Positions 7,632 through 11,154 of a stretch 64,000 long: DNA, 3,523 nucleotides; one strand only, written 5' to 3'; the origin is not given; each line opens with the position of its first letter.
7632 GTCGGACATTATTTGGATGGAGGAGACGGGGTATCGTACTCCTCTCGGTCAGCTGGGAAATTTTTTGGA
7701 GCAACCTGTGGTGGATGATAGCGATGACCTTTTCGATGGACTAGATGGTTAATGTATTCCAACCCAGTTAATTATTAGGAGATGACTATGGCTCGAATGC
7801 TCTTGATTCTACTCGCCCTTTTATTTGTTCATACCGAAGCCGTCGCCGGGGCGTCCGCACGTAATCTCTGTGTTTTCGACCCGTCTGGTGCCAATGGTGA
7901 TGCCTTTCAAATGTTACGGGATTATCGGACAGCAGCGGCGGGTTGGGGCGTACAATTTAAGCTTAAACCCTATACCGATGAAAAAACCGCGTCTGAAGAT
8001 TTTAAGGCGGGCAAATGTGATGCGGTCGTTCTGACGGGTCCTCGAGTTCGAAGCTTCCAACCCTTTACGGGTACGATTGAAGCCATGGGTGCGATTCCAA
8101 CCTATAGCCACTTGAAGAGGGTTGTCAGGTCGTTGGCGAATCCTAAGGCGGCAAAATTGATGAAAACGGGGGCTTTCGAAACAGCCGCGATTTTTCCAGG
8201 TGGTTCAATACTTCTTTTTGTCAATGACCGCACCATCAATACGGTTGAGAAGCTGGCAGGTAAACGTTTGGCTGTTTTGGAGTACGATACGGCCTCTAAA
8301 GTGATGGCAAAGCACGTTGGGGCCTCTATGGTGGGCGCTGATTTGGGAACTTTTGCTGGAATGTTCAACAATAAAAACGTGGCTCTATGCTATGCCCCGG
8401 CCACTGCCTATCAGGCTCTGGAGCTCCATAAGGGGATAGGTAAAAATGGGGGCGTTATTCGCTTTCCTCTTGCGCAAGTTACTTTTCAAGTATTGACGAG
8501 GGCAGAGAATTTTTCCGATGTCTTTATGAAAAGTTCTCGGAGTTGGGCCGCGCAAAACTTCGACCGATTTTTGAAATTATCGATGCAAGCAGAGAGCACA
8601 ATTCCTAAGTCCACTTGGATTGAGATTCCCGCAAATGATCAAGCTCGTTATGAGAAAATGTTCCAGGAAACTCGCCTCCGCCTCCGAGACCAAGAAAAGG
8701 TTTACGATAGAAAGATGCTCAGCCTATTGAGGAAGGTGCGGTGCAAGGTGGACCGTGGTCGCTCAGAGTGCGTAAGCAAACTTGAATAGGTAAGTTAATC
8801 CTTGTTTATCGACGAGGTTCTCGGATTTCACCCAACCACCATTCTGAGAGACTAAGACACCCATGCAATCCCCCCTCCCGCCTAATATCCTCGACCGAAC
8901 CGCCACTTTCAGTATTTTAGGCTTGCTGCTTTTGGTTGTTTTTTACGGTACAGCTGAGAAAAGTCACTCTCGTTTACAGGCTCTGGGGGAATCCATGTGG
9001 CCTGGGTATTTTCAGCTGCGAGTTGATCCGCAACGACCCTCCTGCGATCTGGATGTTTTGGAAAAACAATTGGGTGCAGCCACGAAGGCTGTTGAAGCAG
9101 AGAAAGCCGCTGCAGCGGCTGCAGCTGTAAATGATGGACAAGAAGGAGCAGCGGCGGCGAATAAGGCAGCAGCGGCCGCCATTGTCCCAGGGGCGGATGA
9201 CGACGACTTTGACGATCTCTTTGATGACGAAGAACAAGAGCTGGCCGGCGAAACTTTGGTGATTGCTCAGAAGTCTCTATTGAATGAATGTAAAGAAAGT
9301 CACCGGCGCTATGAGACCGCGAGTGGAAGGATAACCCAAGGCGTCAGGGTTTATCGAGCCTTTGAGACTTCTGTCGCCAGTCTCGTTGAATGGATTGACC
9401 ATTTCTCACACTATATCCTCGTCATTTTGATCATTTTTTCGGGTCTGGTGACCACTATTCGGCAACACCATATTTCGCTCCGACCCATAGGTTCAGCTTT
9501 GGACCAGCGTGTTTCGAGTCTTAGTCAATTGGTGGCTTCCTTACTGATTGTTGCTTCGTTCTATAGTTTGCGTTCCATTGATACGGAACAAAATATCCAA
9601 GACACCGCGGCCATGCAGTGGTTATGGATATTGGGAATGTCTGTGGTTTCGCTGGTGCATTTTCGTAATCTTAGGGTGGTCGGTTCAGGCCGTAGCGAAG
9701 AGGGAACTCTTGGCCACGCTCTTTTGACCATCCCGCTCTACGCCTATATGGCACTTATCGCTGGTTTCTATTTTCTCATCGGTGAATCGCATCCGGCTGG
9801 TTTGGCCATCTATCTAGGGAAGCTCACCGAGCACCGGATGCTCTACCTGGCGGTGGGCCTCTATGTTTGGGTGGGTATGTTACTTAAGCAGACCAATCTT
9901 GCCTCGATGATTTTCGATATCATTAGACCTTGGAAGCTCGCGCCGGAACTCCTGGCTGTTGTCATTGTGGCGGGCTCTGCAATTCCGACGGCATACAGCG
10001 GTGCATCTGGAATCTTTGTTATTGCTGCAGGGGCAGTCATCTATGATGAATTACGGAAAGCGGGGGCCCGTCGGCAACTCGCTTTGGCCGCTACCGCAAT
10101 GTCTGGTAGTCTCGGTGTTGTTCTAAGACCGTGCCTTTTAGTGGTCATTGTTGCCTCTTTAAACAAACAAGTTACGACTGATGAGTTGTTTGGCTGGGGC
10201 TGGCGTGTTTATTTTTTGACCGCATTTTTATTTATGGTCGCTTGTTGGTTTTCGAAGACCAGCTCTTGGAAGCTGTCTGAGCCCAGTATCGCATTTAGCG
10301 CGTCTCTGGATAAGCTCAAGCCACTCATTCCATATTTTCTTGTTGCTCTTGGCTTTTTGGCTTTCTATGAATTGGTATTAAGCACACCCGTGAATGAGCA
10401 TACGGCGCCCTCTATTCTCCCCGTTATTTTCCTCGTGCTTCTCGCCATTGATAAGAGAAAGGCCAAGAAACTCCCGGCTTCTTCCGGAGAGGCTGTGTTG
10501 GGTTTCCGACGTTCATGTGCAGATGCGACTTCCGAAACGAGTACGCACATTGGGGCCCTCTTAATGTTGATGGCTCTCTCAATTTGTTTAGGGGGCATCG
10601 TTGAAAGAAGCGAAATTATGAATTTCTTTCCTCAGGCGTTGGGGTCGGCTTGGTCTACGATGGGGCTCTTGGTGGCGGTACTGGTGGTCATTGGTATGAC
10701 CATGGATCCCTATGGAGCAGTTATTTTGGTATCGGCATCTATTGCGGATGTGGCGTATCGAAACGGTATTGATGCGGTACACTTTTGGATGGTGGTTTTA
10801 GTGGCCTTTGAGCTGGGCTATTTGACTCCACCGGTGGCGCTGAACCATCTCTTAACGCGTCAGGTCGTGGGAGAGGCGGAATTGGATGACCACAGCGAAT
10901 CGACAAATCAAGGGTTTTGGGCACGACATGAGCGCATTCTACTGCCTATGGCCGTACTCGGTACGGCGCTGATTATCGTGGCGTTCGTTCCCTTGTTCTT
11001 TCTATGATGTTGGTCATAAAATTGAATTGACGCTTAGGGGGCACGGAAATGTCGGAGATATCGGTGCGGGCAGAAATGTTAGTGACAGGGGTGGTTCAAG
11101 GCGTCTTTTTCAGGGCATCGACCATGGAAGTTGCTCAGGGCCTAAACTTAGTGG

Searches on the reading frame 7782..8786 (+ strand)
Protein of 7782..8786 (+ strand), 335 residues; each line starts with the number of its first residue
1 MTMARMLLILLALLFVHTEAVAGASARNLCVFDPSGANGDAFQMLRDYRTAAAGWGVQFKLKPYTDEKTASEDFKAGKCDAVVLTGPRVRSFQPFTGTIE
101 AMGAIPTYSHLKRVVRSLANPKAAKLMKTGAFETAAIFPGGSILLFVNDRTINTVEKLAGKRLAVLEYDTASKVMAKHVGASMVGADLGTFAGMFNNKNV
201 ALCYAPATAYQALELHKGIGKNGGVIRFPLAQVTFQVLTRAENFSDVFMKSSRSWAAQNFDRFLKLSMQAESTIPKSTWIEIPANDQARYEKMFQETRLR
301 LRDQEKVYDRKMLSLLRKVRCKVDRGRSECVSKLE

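Call 64: search_protein_families(library=pfam, proteins=[window:7782-8786:+], max_evalue=0.00001)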
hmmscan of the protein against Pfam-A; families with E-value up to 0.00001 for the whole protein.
window:7782-8786:+ (335 aa): 1 family
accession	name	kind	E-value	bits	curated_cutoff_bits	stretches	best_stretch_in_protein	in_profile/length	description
PF19582.4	AdeT1_2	-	2.5e-72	244.3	27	1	58-331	111-390/394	Solute-binding protein AdeT 1/2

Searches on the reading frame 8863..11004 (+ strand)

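Call 64: search_protein_families(library=pfam, proteins=[window:8863-11004:+], max_evalue=0.00001)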
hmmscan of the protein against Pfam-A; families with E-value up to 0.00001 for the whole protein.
window:8863-11004:+ (714 aa): 1 family
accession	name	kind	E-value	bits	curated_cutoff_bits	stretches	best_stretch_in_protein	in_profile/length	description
PF06808.19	DctM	-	5.4e-22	78.6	23.8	1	294-710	16-411/413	Tripartite ATP-independent periplasmic transporter, DctM component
